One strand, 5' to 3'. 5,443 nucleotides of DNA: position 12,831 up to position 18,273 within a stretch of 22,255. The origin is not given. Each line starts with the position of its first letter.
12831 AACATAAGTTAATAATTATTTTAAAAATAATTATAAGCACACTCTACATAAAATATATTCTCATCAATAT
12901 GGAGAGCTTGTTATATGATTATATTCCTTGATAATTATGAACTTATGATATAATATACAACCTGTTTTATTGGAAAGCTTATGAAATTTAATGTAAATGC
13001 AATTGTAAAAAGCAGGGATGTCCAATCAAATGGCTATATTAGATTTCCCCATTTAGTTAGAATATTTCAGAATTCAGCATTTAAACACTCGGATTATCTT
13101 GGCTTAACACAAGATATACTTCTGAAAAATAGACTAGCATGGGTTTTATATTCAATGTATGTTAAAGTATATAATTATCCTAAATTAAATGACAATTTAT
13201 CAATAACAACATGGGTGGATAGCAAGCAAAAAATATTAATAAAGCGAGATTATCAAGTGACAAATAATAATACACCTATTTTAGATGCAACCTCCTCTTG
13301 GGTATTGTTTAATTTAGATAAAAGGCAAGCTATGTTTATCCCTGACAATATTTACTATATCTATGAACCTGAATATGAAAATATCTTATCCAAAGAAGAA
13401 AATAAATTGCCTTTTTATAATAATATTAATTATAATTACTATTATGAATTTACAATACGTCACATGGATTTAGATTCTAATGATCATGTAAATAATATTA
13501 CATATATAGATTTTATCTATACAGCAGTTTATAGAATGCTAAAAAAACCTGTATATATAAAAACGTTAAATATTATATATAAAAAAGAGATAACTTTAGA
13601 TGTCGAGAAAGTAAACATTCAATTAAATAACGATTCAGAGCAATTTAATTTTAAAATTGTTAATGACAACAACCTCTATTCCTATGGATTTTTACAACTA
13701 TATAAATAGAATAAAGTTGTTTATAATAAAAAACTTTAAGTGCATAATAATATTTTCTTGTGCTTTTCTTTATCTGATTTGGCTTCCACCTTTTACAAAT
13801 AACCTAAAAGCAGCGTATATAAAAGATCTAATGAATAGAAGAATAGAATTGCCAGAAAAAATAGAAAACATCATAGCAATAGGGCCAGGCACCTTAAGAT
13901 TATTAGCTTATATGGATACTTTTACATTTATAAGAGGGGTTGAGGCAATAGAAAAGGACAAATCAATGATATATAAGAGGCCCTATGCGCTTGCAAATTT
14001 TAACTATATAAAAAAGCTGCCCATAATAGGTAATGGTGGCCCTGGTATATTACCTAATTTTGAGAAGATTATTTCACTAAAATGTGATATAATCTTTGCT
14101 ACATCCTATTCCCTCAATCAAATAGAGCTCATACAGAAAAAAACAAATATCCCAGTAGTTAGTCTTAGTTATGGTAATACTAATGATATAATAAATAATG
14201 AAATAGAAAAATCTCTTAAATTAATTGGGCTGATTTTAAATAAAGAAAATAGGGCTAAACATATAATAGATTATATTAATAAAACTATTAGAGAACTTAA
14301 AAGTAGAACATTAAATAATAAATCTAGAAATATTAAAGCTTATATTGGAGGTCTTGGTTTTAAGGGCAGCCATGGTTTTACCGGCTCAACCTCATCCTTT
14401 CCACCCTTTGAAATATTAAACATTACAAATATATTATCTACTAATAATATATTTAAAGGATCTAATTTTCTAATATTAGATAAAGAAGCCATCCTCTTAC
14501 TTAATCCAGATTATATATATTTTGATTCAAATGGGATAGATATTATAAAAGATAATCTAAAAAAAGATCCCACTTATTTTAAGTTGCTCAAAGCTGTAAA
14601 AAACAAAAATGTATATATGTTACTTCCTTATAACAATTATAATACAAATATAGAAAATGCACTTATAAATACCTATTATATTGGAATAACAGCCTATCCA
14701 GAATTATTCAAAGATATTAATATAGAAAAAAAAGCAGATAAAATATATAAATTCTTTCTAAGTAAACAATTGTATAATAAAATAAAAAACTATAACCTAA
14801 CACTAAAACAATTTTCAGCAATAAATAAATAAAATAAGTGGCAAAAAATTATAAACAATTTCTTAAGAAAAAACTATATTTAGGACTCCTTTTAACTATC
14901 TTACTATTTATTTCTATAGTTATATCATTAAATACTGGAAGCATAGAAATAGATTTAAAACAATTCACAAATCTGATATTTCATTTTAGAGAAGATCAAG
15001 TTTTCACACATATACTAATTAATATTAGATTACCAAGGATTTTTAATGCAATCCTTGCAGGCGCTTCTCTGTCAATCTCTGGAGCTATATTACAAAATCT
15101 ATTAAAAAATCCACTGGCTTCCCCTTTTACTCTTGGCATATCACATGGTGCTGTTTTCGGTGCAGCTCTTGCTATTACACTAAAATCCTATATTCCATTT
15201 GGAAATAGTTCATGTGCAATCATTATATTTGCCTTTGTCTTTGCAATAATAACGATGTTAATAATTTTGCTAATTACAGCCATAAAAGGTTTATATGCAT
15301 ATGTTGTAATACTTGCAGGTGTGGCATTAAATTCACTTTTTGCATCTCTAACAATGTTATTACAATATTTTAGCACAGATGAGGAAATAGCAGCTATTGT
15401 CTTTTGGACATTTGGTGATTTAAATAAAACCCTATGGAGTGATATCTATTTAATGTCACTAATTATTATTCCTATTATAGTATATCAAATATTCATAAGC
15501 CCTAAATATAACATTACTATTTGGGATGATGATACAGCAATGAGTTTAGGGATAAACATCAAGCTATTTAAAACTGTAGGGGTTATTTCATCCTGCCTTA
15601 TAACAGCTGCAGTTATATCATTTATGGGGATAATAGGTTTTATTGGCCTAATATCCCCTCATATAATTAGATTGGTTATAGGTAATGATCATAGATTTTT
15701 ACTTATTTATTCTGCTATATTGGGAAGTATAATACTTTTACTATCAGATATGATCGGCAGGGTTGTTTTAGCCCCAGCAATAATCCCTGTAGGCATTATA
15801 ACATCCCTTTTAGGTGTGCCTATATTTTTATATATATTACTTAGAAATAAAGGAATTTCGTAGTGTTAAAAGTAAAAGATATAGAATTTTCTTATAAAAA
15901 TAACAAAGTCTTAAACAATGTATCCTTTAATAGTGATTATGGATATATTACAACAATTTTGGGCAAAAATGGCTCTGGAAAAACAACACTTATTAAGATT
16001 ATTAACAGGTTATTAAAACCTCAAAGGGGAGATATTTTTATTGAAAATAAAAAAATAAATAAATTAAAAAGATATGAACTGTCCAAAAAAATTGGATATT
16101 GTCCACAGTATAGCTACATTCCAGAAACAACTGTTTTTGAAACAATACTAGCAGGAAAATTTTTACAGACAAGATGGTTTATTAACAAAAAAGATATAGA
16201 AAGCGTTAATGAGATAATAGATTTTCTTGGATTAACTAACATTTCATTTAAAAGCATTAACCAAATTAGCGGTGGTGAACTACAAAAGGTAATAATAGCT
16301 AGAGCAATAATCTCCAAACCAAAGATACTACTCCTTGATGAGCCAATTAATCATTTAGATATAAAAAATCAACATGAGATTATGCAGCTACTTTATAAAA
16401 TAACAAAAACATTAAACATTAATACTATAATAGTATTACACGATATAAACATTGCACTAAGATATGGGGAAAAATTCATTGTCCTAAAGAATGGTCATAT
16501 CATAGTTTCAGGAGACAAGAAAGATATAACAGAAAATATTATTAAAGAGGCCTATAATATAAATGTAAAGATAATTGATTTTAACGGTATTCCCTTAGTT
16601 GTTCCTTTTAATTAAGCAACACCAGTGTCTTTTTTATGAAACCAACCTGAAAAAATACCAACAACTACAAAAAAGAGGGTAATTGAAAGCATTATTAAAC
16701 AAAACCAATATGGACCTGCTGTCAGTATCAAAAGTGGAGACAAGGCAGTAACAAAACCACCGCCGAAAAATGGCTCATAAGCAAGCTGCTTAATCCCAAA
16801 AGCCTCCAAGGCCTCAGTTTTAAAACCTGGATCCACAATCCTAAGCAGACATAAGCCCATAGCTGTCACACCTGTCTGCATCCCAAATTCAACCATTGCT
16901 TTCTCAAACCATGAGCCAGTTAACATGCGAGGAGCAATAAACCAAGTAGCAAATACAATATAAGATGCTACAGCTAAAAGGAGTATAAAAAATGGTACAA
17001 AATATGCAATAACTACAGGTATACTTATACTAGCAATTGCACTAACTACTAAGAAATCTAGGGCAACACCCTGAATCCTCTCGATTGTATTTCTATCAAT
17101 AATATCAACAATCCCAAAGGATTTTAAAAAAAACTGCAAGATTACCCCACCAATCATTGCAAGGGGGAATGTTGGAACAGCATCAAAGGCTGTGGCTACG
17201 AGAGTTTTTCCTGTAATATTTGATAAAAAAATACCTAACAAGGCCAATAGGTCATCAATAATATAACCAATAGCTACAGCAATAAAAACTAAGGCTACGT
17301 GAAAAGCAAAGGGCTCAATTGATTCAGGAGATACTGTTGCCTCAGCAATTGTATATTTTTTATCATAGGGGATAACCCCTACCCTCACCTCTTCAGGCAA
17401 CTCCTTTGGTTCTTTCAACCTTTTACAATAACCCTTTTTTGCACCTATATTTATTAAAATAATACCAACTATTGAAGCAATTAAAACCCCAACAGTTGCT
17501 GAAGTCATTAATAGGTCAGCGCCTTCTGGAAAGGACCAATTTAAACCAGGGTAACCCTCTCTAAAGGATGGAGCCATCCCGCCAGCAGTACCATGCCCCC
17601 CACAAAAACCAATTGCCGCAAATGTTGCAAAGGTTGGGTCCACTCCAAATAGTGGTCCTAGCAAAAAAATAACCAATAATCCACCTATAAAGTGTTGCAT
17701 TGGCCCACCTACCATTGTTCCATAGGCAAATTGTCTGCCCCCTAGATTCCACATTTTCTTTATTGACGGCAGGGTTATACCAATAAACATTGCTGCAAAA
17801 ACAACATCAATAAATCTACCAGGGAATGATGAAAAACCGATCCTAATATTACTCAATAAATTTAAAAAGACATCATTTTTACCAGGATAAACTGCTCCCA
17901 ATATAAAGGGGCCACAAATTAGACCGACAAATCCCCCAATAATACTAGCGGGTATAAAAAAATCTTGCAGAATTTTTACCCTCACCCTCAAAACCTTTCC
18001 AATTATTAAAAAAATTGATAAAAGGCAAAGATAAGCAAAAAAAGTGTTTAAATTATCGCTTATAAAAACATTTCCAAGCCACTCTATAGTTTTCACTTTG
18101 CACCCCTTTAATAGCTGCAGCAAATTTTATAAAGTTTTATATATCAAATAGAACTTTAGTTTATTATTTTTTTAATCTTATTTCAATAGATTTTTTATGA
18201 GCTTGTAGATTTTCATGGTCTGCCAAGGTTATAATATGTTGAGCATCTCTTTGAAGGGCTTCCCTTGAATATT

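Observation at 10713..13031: Diverged tandem duplication of the peroxiredoxin locus, with fossil gene fragments at the junction and a mosaic divergence pattern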

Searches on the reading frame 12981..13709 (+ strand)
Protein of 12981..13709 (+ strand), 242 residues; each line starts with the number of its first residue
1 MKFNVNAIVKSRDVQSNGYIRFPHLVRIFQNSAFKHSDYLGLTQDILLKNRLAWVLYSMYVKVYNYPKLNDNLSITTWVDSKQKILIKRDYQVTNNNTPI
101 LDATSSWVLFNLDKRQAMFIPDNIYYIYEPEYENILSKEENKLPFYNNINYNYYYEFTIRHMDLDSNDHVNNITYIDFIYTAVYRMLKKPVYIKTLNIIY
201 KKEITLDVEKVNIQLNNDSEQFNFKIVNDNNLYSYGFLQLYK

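Call 8: search_protein_families(library=pfam, proteins=[window:12981-13709:+], max_evalue=0.001)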
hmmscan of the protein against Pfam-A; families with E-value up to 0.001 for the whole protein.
window:12981-13709:+ (242 aa): 3 families
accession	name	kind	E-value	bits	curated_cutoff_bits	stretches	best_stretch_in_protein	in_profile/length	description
PF01643.23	Acyl-ACP_TE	-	2.9e-26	92.2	23.7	1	2-128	3-131/131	Acyl-ACP thioesterase N-terminal domain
PF20791.3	Acyl-ACP_TE_C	-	1.3e-09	38.6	21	1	154-229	9-87/101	Acyl-ACP thioesterase C-terminal domain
PF13279.12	4HBT_2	-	3.7e-08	34.3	25.5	0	10-124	2-118/122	Thioesterase-like superfamily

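Call 22: search_protein_families(library=ncbifam, proteins=[window:12981-13709:+], max_evalue=0.00001)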
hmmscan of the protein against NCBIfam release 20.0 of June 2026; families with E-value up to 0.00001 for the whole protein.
window:12981-13709:+ (242 aa): 1 family
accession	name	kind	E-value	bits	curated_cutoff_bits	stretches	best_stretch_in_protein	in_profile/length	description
TIGR00051.1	TIGR00051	subfamily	2.9e-07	30.8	68.7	0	39-109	34-104/117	YbgC/FadM family acyl-CoA thioesterase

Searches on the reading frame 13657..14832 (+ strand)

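Call 8: search_protein_families(library=pfam, proteins=[window:13657-14832:+], max_evalue=0.001)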
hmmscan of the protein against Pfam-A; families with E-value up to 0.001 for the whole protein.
window:13657-14832:+ (391 aa): 1 family
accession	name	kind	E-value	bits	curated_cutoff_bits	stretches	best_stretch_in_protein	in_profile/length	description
PF01497.23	Peripla_BP_2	-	1.8e-25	90.2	27.5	1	72-322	1-231/235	Periplasmic binding protein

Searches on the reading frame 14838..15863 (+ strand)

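Call 8: search_protein_families(library=pfam, proteins=[window:14838-15863:+], max_evalue=0.001)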
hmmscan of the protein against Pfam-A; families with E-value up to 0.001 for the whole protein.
window:14838-15863:+ (341 aa): 2 families
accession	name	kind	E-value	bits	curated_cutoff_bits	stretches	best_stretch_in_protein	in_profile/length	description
PF01032.23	FecCD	-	8.7e-87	291.5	26.5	1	22-336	1-311/311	FecCD transport family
PF00950.22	ABC-3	-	1.5e-07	31.6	20.1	1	67-306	4-231/258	ABC 3 transport family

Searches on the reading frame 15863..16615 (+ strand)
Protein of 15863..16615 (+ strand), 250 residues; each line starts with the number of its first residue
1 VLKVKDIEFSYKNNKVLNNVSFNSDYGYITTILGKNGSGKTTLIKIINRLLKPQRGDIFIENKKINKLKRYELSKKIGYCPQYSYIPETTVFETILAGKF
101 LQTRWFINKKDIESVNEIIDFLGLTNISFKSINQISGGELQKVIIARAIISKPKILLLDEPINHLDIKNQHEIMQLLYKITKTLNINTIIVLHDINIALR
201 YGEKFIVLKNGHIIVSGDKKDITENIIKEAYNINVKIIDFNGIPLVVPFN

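Call 8: search_protein_families(library=pfam, proteins=[window:15863-16615:+], max_evalue=0.001)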
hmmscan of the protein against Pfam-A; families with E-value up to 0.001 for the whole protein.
window:15863-16615:+ (250 aa): 5 families
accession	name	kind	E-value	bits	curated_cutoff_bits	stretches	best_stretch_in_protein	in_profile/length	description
PF00005.33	ABC_tran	-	3.9e-33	115.4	25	1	17-163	1-137/137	ABC transporter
PF13304.12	AAA_21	-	8.5e-10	39.6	27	1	29-86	1-75/304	AAA domain, putative AbiEii toxin, Type IV TA system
PF02463.25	SMC_N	-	2.7e-07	30.7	40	1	28-193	25-197/220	RecF/RecN/SMC N terminal domain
PF13175.12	AAA_15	-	8.9e-07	29.3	32.1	1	17-109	14-92/374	AAA ATPase domain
PF13555.12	AAA_29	-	0.00015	21.9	27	1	25-55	20-50/61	P-loop containing region of AAA domain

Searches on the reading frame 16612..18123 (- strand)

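Call 9: search_protein_families(library=pfam, proteins=[window:16612-18123:-], max_evalue=0.001)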
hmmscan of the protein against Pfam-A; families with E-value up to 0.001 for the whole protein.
window:16612-18123:- (503 aa): 1 family
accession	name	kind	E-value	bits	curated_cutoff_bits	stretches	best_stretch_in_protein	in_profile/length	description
PF03616.19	Glt_symporter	-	3e-11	43.1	26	1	31-401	8-331/368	Sodium/glutamate symporter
